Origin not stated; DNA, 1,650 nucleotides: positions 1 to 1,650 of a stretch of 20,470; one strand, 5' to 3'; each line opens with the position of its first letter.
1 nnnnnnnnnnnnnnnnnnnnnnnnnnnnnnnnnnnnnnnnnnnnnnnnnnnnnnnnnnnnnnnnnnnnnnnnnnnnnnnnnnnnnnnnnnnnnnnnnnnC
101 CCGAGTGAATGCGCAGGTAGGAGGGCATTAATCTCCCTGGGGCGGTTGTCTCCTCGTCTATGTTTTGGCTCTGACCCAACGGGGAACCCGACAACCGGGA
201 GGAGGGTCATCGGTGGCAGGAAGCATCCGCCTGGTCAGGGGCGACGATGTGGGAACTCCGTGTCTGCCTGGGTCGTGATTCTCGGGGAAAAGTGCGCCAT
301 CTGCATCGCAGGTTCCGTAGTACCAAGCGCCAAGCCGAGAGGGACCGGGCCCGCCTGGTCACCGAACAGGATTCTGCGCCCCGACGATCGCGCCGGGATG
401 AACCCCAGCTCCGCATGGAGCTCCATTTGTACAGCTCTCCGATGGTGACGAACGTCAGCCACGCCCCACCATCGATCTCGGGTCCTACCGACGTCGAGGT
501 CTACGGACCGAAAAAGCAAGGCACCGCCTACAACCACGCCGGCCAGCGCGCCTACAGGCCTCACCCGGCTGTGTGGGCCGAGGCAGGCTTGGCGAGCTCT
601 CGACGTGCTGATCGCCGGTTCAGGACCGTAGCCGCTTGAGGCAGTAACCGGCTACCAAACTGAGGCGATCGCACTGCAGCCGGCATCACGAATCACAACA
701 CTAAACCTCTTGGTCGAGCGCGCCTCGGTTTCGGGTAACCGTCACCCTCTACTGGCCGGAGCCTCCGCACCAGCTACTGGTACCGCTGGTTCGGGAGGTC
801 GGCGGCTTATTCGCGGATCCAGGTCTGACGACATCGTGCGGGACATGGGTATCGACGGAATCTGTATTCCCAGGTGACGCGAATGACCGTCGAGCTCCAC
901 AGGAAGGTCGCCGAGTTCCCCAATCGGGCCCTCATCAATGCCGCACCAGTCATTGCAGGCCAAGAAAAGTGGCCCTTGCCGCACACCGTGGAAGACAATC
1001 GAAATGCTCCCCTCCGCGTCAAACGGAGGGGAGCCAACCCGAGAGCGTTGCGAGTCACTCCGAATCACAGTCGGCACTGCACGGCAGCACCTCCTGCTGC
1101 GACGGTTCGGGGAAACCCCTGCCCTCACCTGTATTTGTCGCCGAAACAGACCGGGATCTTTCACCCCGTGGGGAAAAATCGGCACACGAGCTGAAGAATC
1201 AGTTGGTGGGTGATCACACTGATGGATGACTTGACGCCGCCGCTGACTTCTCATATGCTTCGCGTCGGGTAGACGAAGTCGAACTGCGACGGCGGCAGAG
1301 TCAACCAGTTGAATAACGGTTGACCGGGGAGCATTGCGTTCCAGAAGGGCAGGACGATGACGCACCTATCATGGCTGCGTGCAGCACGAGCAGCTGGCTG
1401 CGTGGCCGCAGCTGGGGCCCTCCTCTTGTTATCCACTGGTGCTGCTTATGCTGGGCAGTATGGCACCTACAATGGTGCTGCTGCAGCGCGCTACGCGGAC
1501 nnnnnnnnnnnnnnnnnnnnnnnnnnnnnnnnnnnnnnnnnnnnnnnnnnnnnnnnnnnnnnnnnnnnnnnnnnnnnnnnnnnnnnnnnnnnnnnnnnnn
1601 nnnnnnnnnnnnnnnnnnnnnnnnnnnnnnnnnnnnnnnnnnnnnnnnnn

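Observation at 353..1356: About 1 kb of ORF-free, hairpin-rich DNA between repeat copy A and the amidase operon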

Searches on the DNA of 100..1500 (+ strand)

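Call 23: search_rna_families(source=window, start=100, end=1500, threshold=evalue, max_evalue=10)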
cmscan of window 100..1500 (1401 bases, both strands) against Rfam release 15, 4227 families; matches with E-value up to 10: 1.
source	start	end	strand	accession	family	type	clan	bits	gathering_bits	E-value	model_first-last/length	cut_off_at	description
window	1036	1094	-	RF01531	TB10Cs3H1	Gene; snRNA; snoRNA; HACA-box;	-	16.1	40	6.6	1-62/62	no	Trypanosomatid snoRNA TB10Cs3H1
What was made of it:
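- On Large structured ncRNA, group II intron or ribozyme (Rfam families): At E<=10 the only hit is a 16-bit trypanosomatid snoRNA match, which is noise (call 23).
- No Rfam match (call 23).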

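Call 27: search_dna_similar(query=window:353-1356:+, collection=plasmids, mode=distant, max_evalue=0.01, max_rows=15)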
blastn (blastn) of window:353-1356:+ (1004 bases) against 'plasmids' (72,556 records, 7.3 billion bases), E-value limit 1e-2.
No match.

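Call 28: search_dna_similar(query=window:353-1356:+, collection=phages, mode=distant, max_evalue=0.01, max_rows=15)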
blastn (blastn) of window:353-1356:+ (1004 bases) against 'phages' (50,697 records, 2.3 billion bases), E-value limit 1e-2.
No match.
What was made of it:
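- Tried and rejected: blastn ('distant' mode) of 353-1356 against plasmids and phages (calls 27, 28).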

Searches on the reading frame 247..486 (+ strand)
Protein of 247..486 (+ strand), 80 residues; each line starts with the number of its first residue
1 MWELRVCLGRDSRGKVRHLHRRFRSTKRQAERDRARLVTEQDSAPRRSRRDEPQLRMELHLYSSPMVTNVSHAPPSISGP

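Call 54: search_protein_representatives(protein=window:247-486:+)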
Query: 80 residues. Proteins with E-value up to 0.001 (for the whole library): 75; up to 1e-10: 4; up to 1e-30: 1. The best 75 are listed.
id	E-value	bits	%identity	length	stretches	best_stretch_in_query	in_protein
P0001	2.5e-45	167.8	100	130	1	1-80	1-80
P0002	3.1e-20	88.1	32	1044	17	13-34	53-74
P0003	1.9e-11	60.2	31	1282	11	18-50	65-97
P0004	3.4e-11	59.4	67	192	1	1-46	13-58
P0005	1.7e-10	57.2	65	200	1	2-47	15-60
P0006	2.1e-10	56.9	60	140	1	1-47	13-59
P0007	8.4e-10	55.0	60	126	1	1-47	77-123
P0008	1.0e-08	51.5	64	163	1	2-46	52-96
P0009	3.1e-08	50.0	55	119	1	1-47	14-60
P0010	4.0e-08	49.7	53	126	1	1-51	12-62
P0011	5.8e-08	49.1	64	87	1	2-45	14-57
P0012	1.0e-07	48.4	67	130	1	2-46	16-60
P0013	1.4e-07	47.9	56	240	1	2-49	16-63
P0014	1.6e-07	47.7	68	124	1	1-41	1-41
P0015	1.9e-07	47.5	58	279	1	2-49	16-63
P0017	2.2e-07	47.3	60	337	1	1-45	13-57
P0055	6.8e-05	39.4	51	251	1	2-54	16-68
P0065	3.4e-04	37.2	57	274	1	2-45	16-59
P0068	4.5e-04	36.8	55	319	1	2-45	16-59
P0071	6.4e-04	36.3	50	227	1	2-47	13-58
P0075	9.2e-04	35.8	56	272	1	2-44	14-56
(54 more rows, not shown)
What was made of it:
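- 213..390 (+): Tyrosine-integrase pseudogene relic A. It starts at GTG 213 and reads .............. A 2-nt frameshift at about 247 is followed by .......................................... About 60 of roughly 390 codons are kept. HMMER search of 1.84 billion proteins: more than 70 hits to residues 1-47, placed at positions ~13-60 of the targets (call 54).
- More than 70 HMMER hits, all at the N-termini of their targets (call 54).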

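Call 55: search_protein_families(library=pfam, max_evalue=0.001, proteins=[P0017, P0068, P0015, P0065, P0075, P0013, P0055, P0004, P0005, P0071])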
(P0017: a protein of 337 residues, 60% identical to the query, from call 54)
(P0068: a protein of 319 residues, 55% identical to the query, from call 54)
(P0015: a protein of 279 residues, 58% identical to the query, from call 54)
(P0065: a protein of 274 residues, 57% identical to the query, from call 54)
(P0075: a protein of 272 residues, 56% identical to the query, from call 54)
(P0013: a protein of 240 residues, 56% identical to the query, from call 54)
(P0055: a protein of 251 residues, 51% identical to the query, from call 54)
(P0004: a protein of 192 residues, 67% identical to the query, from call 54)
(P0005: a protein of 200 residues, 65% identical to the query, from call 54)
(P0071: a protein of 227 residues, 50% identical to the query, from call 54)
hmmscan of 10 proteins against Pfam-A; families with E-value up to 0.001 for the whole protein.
P0017 (337 aa): 2 families
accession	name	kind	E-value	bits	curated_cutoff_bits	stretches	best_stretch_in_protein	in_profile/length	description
PF00589.27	Phage_integrase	-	1.7e-10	41.4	27.1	1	186-240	6-59/172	Phage integrase family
PF14659.12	Phage_int_SAM_3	-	1e-06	29.3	22.6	1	72-126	1-55/58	Phage integrase, N-terminal SAM-like domain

P0068 (319 aa): 0 families

P0015 (279 aa): 0 families

P0065 (274 aa): 1 family
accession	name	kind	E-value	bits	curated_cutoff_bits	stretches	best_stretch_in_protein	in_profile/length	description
PF00589.27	Phage_integrase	-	6.5e-09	36.2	27.1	1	92-238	43-167/172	Phage integrase family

P0075 (272 aa): 0 families

P0013 (240 aa): 1 family
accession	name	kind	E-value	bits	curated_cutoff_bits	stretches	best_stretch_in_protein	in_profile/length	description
PF22022.2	Phage_int_M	-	0.00071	20.2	27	0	81-156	6-80/96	Phage integrase central domain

P0055 (251 aa): 0 families

P0004 (192 aa): 1 family
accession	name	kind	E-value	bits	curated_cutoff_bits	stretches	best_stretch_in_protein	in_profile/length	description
PF22022.2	Phage_int_M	-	0.00065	20.3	27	0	79-145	7-72/96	Phage integrase central domain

P0005 (200 aa): 0 families

P0071 (227 aa): 0 families
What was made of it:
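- On tRNA-integrated element with tyrosine integrase (relic): Relatives have the full architecture (call 55).
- Relatives carry Phage_int_SAM_3 and Phage_integrase domains (call 55).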

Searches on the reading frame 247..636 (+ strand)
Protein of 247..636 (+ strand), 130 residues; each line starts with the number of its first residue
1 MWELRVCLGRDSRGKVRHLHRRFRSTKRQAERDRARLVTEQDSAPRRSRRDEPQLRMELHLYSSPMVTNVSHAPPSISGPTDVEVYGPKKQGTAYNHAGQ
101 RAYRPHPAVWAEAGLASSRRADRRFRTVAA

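Call 11: search_protein_families(library=pfam, max_evalue=1, proteins=[window:247-636:+])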
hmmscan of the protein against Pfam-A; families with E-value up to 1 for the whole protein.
window:247-636:+ (130 aa): 1 family
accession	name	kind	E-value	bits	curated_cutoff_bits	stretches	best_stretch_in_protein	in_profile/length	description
PF02993.19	MCPVI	-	0.068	13.4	28.4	1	37-111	135-205/225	Minor capsid protein VI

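Call 13: search_dna_similar(query=window:247-636:+, collection=plasmids, mode=protein, max_evalue=0.01, max_rows=25)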
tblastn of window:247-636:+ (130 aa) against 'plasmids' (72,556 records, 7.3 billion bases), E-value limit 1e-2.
Records with a match: 7; places in all: 9; records where one place covers at least 80% of the query: 0.
Best place of each record, by identity: 60-80% 7.
By first word of the organism name: Mycobacterium 5; Pseudonocardia 2.
By predicted mobility (MOB-suite, as given by PLSDB): mobilizable 6; non-mobilizable 1.
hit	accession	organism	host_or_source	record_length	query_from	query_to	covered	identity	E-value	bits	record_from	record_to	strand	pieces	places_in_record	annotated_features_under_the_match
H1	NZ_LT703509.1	Mycobacterium intracellulare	natural / free-living,environmental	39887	81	118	29%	61.4%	9e-6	50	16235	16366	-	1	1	transposase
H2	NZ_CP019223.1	Mycobacterium intracellulare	Homo sapiens,human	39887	81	118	29%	61.4%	9e-6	50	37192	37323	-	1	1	transposase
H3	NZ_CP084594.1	Mycobacterium intracellulare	water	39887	81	118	29%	61.4%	9e-6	50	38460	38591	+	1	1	transposase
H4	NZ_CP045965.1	Mycobacterium intracellulare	Homo sapiens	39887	81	118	29%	61.4%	9e-6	50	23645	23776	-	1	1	transposase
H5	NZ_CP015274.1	Mycobacterium intracellulare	Homo sapiens,cell culture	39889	81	118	29%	61.4%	9e-6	50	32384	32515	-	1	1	transposase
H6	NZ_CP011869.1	Pseudonocardia sp. HH130629-09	Apterostigma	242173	81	112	25%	68.8%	3e-6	52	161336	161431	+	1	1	IS1380 family transposase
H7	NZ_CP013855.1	Pseudonocardia sp. HH130630-07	Apsterostigma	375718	81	112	25%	68.8%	3e-6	52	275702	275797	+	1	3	IS1380 family transposase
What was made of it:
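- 440..593 (+): IS1380-family transposase internal fragment: RPTIDLG in frame 3, a 1-nt frameshift, then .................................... in frame 1. It corresponds to about aa 150-200 of a protein of about 475 aa. tblastn against plasmids hits annotated IS1380-family transposases, E=3e-6 (call 13).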

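Call 19: get_annotated_region(hit=H6, flank=2500)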
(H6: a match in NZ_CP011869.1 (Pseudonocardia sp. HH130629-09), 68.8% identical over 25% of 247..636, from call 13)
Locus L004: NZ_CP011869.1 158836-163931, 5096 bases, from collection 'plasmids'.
description: Pseudonocardia sp. HH130629-09 plasmid pLS1-1, complete sequence
organism: Pseudonocardia sp. HH130629-09 (NCBI taxid 1641402)
taxonomy: Bacteria; Actinomycetota; Actinomycetes; Pseudonocardiales; Pseudonocardiaceae; Pseudonocardia; Pseudonocardia sp. HH130629-09
host: -; source: Apterostigma; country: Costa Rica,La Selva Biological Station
typing (MOB-suite, as given by PLSDB): mobilizable; replicon rep_cluster_235; relaxase MOBF
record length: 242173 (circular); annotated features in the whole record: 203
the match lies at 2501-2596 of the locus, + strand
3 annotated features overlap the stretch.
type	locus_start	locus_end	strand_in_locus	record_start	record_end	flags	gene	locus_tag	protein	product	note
CDS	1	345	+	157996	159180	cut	fahA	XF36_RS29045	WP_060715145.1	fumarylacetoacetase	GO:0006559 - L-phenylalanine catabolic process [Evidence IEA]; GO:0006572 - tyrosine catabolic process [Evidence IEA]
CDS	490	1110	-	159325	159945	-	-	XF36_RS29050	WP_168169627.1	DEAD/DEAH box helicase family protein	-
CDS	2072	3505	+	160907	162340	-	-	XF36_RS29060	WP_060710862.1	IS1380 family transposase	-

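Call 20: get_annotated_region(hit=H1, flank=2500)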
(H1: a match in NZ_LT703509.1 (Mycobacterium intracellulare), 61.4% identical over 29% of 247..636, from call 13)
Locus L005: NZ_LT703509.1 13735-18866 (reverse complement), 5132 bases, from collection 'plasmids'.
description: Mycobacterium intracellulare subsp. chimaera strain Mycobacterium chimaera MC045 isolate Mycobacterium chimaera plasmid 5
organism: Mycobacterium intracellulare (NCBI taxid 222805)
taxonomy: Bacteria; Actinomycetota; Actinomycetes; Mycobacteriales; Mycobacteriaceae; Mycobacterium; Mycobacterium intracellulare
host: -; source: natural / free-living,environmental; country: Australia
typing (MOB-suite, as given by PLSDB): mobilizable; replicon rep_cluster_578; relaxase MOBF
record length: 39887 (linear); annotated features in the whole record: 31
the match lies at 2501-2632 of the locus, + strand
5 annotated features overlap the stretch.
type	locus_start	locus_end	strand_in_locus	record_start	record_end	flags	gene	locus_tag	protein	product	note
CDS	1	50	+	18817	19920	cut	-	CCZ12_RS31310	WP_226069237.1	integrase core domain-containing protein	GO:0015074 - DNA integration [Evidence IEA]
CDS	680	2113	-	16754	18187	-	-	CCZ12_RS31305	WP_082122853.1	phosphatidylglycerol lysyltransferase domain-containing protein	-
CDS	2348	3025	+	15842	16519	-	-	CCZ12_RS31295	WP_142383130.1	transposase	-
CDS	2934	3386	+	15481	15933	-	-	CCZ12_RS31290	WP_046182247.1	transposase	-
CDS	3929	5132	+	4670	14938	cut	-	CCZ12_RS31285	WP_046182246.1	non-ribosomal peptide synthetase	-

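Call 38: search_protein_families(library=ncbifam, max_evalue=1, proteins=[window:247-636:+])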
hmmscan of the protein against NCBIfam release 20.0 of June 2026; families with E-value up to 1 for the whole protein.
window:247-636:+ (130 aa): 0 families

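Call 39: search_protein_families(library=phrogs, max_evalue=1, proteins=[window:247-636:+])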
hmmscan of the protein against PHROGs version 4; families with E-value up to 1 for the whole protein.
window:247-636:+ (130 aa): 0 families

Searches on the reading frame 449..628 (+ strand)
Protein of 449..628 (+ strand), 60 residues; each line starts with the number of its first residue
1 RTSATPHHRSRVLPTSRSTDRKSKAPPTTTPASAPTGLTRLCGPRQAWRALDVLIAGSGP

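Call 11: search_protein_families(library=pfam, max_evalue=1, proteins=[window:449-628:+])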
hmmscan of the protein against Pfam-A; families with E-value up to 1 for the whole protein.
window:449-628:+ (60 aa): 0 families

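Call 48: find_related_loci(query=window:466-618:+, collection=metagenome_contigs, flank=4000)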
Query window:466-618:+ (51 aa) in metagenome_contigs; peptide patterns used: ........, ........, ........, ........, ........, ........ (x = any residue, [..] = any of these).
600 stretches matched a pattern (row limit reached: there are more); 9 encode a relative of the query (tblastn E <= 1e-3); 9 distinct loci.
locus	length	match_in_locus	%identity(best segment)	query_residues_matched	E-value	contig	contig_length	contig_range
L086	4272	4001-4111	86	7-43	1e-19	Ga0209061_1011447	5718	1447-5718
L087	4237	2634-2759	76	2-42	2e-18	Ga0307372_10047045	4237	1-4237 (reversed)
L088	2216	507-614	81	7-42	5e-18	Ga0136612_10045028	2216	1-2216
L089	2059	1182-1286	74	7-41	2e-16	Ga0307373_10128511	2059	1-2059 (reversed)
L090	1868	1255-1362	75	8-43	2e-16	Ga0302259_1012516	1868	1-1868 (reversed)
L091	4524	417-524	72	7-42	4e-16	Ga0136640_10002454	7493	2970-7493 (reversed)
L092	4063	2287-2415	65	1-42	6e-16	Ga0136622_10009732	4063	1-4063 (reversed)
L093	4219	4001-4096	75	8-39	5e-14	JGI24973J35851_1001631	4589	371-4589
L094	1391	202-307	72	7-42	2e-6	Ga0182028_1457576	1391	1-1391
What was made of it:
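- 440..593 (+): Nine metagenome relatives at 65-86% identity (call 48).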
